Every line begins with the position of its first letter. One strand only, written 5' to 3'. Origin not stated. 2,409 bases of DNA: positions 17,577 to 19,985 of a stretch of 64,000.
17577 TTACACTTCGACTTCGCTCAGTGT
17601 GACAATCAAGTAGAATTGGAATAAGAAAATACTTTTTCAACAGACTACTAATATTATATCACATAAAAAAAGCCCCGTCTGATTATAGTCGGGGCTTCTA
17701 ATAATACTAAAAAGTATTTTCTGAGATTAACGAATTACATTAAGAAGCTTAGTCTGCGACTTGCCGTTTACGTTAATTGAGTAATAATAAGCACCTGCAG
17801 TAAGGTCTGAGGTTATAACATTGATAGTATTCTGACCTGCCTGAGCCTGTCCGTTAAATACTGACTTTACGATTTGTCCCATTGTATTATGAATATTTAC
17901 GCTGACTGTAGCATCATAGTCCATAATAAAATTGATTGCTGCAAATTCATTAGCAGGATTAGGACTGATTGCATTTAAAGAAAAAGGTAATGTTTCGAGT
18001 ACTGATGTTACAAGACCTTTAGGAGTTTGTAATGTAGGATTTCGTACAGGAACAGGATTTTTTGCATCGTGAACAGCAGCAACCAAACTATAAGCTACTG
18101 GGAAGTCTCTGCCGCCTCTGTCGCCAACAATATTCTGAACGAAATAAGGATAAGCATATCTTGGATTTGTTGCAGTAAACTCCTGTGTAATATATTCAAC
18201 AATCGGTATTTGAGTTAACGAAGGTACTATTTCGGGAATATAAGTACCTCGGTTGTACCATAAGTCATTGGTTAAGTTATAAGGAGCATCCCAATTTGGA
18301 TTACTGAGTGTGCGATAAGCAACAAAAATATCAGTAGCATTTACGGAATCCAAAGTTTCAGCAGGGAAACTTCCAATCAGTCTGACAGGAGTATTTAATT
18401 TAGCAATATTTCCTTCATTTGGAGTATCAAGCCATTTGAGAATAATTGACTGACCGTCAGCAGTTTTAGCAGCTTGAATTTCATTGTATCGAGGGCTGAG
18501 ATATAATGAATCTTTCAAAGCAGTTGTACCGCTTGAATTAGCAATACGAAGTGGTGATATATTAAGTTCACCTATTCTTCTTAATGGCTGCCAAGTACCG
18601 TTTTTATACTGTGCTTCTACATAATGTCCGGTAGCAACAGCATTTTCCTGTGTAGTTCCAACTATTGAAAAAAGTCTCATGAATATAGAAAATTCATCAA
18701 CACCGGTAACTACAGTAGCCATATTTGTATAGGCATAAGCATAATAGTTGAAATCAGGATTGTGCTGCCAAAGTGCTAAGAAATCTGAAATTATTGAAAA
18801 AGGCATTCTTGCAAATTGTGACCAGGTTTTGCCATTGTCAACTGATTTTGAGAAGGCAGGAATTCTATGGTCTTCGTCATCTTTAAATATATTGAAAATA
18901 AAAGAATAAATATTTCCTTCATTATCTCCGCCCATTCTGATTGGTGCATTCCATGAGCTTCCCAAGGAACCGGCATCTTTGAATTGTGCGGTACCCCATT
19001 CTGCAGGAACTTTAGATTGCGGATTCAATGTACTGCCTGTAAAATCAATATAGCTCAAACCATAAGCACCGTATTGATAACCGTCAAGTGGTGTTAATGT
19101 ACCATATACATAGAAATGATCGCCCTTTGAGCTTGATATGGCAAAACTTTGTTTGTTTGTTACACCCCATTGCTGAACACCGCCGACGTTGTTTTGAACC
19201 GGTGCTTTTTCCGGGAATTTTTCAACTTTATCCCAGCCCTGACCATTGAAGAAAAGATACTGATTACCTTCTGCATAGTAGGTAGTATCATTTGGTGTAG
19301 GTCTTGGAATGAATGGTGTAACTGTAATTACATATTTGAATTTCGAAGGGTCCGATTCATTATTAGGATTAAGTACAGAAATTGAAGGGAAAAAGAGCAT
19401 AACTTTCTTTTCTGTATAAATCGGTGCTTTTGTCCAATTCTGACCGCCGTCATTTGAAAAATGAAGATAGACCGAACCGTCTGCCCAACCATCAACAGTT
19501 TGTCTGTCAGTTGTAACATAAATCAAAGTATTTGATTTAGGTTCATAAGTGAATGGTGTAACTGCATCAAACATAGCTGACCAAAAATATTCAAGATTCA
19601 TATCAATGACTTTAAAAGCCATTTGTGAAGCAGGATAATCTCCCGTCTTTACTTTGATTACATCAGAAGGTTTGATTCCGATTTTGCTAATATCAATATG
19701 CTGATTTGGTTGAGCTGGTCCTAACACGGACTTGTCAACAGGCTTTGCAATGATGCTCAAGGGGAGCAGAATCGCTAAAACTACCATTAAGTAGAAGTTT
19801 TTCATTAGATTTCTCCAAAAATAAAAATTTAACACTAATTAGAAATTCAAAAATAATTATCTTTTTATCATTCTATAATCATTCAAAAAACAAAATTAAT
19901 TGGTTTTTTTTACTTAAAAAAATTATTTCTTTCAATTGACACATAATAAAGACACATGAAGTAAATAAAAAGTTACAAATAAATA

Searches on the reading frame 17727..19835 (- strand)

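Call 5: search_protein_families(library=pfam, proteins=[window:17727-19835:-])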
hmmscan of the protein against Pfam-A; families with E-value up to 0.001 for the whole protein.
window:17727-19835:- (702 aa): 4 families
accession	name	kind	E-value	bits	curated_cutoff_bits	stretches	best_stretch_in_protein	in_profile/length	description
PF18962.6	Por_Secre_tail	-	2e-08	34.9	27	1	623-696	1-71/75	Secretion system C-terminal sorting domain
PF13585.12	CHU_C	-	8.9e-06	26.2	27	1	621-695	5-79/86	CHU_C Type IX secretion signal domain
PF21471.3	Reelin_subrepeat-B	-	0.00078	19.7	27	0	119-144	57-82/127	Reelin subrepeat B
PF02012.26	BNR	-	0.001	19.2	27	0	126-136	2-12/12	BNR/Asp-box repeat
